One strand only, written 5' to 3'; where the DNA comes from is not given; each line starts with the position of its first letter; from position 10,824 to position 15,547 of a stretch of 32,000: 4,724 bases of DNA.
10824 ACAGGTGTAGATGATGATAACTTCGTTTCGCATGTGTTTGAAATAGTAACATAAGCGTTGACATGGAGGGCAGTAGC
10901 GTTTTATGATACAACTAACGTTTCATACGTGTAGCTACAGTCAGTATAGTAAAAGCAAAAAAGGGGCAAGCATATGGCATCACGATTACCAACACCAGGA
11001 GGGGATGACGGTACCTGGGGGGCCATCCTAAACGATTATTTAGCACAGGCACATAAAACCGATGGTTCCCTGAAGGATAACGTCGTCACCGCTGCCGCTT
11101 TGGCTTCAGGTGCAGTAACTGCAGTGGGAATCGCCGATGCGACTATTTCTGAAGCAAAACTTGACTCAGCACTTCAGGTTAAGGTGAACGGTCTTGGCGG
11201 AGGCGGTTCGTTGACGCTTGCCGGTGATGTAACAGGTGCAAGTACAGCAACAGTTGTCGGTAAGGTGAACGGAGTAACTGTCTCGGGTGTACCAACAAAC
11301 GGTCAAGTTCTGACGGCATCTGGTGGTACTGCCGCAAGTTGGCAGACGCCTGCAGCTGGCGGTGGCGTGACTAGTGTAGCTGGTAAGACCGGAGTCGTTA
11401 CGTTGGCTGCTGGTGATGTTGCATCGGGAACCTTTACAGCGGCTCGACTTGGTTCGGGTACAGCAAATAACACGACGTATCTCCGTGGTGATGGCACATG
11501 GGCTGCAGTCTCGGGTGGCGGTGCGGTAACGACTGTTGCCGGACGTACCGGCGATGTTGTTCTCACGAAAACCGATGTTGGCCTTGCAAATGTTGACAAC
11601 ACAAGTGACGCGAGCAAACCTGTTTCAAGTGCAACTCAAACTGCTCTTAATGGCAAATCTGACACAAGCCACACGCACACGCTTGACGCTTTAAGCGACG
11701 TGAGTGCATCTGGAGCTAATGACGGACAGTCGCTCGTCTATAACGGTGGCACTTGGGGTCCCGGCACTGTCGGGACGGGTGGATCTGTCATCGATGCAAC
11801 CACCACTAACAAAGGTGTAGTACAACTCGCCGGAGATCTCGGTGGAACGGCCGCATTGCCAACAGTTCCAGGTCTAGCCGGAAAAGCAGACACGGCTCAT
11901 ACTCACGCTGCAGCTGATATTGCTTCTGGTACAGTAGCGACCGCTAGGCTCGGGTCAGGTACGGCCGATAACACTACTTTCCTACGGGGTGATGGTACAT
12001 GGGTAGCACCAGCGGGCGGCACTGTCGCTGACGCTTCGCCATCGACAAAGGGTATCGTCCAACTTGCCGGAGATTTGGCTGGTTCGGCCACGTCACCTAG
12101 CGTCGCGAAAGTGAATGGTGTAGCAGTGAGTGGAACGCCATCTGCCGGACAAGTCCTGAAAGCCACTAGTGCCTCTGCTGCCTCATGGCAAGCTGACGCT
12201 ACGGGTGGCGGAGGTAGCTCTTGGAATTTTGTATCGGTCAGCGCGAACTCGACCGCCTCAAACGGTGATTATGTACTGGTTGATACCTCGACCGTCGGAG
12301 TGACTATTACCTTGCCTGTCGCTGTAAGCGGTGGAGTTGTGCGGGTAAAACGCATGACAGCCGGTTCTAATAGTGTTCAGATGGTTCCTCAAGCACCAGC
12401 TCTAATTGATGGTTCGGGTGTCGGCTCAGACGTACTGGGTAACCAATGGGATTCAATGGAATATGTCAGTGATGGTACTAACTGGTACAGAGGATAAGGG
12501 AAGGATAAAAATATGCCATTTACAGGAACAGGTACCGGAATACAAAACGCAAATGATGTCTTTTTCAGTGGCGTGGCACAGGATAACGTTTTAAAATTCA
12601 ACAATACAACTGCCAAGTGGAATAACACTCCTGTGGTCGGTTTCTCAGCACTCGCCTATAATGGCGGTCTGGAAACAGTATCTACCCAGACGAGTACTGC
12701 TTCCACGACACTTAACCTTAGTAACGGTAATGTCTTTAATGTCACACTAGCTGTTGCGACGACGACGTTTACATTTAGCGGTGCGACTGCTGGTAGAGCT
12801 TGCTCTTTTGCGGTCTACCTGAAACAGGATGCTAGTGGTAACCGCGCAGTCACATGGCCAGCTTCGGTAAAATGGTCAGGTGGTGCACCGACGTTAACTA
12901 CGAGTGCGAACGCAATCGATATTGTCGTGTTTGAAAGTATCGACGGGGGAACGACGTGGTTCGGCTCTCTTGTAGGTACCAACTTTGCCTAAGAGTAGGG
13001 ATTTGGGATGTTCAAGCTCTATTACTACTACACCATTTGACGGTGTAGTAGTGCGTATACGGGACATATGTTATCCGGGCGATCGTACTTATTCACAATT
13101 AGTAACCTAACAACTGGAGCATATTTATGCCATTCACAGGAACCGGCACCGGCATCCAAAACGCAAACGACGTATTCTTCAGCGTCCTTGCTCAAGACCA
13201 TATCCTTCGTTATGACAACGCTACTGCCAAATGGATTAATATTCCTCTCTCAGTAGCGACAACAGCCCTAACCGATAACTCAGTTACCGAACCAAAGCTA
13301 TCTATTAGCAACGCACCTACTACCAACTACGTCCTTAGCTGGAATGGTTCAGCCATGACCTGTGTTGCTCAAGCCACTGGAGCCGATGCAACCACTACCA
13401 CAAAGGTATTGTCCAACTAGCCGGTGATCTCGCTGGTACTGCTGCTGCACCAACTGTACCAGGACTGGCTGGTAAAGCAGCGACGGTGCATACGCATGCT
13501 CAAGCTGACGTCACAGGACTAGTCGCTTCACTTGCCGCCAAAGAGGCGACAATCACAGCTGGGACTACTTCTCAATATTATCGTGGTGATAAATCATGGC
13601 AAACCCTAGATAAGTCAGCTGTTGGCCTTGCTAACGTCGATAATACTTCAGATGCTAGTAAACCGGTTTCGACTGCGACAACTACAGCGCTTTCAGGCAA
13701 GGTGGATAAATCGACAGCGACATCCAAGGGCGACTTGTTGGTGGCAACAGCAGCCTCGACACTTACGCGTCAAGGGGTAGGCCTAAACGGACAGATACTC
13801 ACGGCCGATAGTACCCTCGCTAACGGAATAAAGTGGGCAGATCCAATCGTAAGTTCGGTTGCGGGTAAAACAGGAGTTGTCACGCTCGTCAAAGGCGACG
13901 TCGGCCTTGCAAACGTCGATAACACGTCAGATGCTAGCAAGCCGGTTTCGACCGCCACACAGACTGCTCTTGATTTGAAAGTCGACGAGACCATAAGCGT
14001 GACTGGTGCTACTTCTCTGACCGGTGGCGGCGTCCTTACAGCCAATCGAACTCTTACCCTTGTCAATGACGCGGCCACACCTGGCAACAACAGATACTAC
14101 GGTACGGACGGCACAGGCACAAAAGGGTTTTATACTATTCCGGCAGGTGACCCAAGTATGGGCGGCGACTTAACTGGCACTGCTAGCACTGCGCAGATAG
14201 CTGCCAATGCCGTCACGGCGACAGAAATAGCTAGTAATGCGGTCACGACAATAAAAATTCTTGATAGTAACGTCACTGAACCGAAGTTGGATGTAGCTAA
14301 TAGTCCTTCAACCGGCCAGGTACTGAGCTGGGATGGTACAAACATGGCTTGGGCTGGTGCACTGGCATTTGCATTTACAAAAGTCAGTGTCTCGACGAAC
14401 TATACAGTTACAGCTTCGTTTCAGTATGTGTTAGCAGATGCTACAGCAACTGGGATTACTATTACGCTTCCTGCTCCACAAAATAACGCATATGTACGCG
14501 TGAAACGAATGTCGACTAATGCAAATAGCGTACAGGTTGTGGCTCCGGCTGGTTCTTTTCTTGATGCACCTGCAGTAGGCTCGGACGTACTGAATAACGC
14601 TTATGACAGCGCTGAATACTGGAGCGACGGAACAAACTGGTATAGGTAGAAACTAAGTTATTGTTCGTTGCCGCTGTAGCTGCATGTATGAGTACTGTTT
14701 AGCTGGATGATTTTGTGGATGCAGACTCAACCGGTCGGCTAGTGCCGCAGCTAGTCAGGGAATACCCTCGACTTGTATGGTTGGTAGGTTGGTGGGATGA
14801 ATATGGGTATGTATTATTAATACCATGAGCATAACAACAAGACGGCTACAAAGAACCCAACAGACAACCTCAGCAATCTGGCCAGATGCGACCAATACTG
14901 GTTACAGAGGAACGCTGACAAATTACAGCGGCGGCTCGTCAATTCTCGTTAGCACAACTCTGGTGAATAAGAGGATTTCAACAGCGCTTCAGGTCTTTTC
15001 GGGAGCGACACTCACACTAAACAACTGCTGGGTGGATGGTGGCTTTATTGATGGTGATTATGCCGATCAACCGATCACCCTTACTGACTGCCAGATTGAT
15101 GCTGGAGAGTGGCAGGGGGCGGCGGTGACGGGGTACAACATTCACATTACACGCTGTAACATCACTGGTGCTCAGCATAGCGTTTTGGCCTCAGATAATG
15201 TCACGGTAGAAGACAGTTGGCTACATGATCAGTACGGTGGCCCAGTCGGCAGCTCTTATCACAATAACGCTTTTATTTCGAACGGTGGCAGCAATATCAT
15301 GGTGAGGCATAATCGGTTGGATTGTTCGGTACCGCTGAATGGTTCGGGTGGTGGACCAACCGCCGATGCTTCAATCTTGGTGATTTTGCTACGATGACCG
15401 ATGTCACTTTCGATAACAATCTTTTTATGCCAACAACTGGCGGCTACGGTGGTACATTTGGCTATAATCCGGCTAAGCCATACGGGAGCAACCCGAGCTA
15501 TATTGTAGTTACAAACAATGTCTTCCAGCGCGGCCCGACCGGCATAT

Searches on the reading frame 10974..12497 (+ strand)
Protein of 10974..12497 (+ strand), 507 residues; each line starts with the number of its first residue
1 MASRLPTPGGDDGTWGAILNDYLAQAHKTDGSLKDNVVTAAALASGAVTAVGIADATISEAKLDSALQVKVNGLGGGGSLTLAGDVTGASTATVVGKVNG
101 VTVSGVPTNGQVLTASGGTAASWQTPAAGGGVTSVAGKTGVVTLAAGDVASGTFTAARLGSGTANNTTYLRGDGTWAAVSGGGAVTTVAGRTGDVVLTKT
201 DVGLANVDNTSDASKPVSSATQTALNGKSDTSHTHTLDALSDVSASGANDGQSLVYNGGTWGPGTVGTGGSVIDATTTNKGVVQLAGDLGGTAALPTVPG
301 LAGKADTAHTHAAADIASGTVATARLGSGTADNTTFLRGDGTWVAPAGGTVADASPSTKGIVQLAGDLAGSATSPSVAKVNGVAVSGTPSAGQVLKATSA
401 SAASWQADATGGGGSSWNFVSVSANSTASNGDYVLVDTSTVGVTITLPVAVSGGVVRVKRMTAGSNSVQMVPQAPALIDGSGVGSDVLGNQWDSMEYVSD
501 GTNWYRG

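Call 5: search_protein_families(library=pfam, proteins=[window:10974-12497:+], max_evalue=0.01)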
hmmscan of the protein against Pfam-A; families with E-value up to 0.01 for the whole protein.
window:10974-12497:+ (507 aa): 2 families
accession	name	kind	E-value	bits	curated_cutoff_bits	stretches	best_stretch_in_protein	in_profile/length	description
PF19264.4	DUF5907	-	1.6e-12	47.8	27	2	353-379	2-28/80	Repeat of unknown function (DUF5907)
PF12789.12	PTR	-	1.3e-05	25.6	27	0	222-242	18-38/60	Phage tail repeat like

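Call 51: search_protein_families(library=phrogs, proteins=[window:10974-12497:+], max_evalue=0.001)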
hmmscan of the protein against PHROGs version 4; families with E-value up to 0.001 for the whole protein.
window:10974-12497:+ (507 aa): 11 families
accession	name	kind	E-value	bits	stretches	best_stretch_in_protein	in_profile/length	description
phrog_5207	-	unknown function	1.2e-24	87.8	2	176-244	448-508/689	-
phrog_8780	-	tail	8.8e-21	74.8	3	176-237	404-466/755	minor tail protein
phrog_35419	-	tail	3.3e-16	60.5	1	185-250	60-125/414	tail fiber protein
phrog_13892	-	tail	1.5e-15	58.2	1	172-249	538-616/676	minor tail protein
phrog_2952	-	tail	7.1e-13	49.3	1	182-231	173-222/488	minor tail protein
phrog_38418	-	unknown function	2e-12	47.8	2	194-239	166-211/472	-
phrog_7449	-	unknown function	1.8e-11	43.6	1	193-244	436-487/1714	-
phrog_8078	-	head and packaging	6e-11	41.9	1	184-251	446-513/1392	virion structural protein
phrog_24819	-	unknown function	1.2e-10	41.1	1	175-228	47-98/823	-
phrog_38707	-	unknown function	2.9e-07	30.5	1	117-248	333-455/675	-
phrog_7557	-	head and packaging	1.9e-06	26.9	1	192-259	640-705/1221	virion structural protein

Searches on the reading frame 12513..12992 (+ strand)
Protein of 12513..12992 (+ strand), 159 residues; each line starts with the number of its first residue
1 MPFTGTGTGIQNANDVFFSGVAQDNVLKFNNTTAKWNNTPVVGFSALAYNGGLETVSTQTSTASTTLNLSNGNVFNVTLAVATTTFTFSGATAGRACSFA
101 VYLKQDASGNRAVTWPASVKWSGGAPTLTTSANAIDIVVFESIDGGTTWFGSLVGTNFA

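Call 5: search_protein_families(library=pfam, proteins=[window:12513-12992:+], max_evalue=0.01)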
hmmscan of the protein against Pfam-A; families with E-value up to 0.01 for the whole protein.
window:12513-12992:+ (159 aa): 0 families

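Call 51: search_protein_families(library=phrogs, proteins=[window:12513-12992:+], max_evalue=0.001)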
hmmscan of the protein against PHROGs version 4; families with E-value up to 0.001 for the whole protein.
window:12513-12992:+ (159 aa): 11 families
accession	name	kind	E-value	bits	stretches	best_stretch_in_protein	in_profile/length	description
phrog_9017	-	tail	9.8e-23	82.2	1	54-158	51-158/159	tail fiber protein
phrog_34656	-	unknown function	6.2e-15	56.6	1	60-158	97-198/200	-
phrog_7760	-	tail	2.3e-14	54.8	1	58-156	120-220/223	tail fiber protein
phrog_22179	-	tail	2e-12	48.2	1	62-154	146-239/244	tail fiber protein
phrog_24774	-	unknown function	9.9e-11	43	1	58-158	154-256/258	-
phrog_32568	-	tail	1.9e-09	38.5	1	66-155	86-174/177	tail fiber protein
phrog_4549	-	tail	6.5e-09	35.5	1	55-138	765-850/869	tail fiber protein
phrog_19200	-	head and packaging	1.4e-06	28.8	1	33-154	147-264/268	virion structural protein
phrog_29752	-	unknown function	6.5e-05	23.8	1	10-85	53-136/195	-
phrog_3904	-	tail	9.4e-05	21.8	1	53-151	987-1079/1086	tail fiber protein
phrog_19976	-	tail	0.00046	20.7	1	58-125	157-221/256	tail assembly protein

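Call 61: search_protein_families(library=ncbifam, proteins=[window:12513-12992:+], max_evalue=0.1)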
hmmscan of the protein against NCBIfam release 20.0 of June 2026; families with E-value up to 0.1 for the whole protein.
window:12513-12992:+ (159 aa): 0 families

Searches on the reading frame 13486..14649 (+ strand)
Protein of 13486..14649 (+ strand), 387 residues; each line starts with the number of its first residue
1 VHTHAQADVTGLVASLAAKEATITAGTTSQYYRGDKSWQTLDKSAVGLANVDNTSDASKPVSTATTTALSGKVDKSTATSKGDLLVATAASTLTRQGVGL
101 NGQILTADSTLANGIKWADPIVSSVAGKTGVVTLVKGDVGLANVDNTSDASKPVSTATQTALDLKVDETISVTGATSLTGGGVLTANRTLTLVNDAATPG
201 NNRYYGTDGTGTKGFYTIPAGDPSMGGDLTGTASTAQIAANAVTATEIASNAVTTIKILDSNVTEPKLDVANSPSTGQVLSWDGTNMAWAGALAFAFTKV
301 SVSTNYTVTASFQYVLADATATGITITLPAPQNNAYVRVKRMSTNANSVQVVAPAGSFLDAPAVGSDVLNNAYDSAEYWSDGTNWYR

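Call 3: search_protein_families(library=pfam, proteins=[window:13486-14649:+], max_evalue=1)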
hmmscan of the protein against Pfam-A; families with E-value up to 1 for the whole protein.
window:13486-14649:+ (387 aa): 1 family
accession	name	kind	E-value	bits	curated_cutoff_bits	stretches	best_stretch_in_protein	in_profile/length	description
PF19264.4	DUF5907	-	0.00021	21.8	27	1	221-263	9-50/80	Repeat of unknown function (DUF5907)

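Call 51: search_protein_families(library=phrogs, proteins=[window:13486-14649:+], max_evalue=0.001)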
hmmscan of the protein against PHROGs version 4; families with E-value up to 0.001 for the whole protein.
window:13486-14649:+ (387 aa): 20 families
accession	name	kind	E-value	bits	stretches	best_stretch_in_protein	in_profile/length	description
phrog_33513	-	unknown function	1.1e-34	120.6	2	68-179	51-148/1042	-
phrog_38418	-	unknown function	1.2e-34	121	2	12-79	140-207/472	-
phrog_35419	-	tail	3.7e-27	96.6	2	122-166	60-104/414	tail fiber protein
phrog_30593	-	unknown function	1.6e-26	94.3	2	112-193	83-164/322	-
phrog_13892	-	tail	1.7e-25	91.1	2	121-179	550-608/676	minor tail protein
phrog_5207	-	unknown function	9.2e-25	88.2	2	122-188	457-522/689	-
phrog_8780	-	tail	1.6e-20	73.9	2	120-183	412-475/755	minor tail protein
phrog_38707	-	unknown function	3.3e-20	73.3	2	123-196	393-468/675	-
phrog_2952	-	tail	7.8e-16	59.1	2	119-168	173-222/488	minor tail protein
phrog_24919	-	tail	1.3e-13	51.6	2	128-181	108-166/402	tail fiber protein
phrog_23595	-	tail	2.9e-13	50.6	2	121-167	331-377/440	minor tail protein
phrog_24819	-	unknown function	1.1e-11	44.5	1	114-160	45-93/823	-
phrog_8078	-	head and packaging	2.1e-11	43.4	2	124-167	449-492/1392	virion structural protein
phrog_5499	-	moron, auxiliary metabolic gene and host takeover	5.7e-09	33.3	1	107-170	72-135/5292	host range and adsorption protein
phrog_7557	-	head and packaging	8.3e-09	34.7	2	40-71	644-675/1221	virion structural protein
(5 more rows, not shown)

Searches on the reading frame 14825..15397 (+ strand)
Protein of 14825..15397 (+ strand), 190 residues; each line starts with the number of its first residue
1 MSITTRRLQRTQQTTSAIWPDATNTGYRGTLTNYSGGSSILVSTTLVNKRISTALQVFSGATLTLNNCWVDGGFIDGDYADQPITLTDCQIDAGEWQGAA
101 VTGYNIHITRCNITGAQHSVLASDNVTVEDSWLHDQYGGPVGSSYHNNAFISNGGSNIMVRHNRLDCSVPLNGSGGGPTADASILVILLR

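Call 3: search_protein_families(library=pfam, proteins=[window:14825-15397:+], max_evalue=1)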
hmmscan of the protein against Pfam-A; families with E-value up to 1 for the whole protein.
window:14825-15397:+ (190 aa): 1 family
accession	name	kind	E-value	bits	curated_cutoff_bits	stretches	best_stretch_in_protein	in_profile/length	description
PF13229.12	Beta_helix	-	0.0003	20.9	25.9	1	84-163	57-132/158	Right handed beta helix region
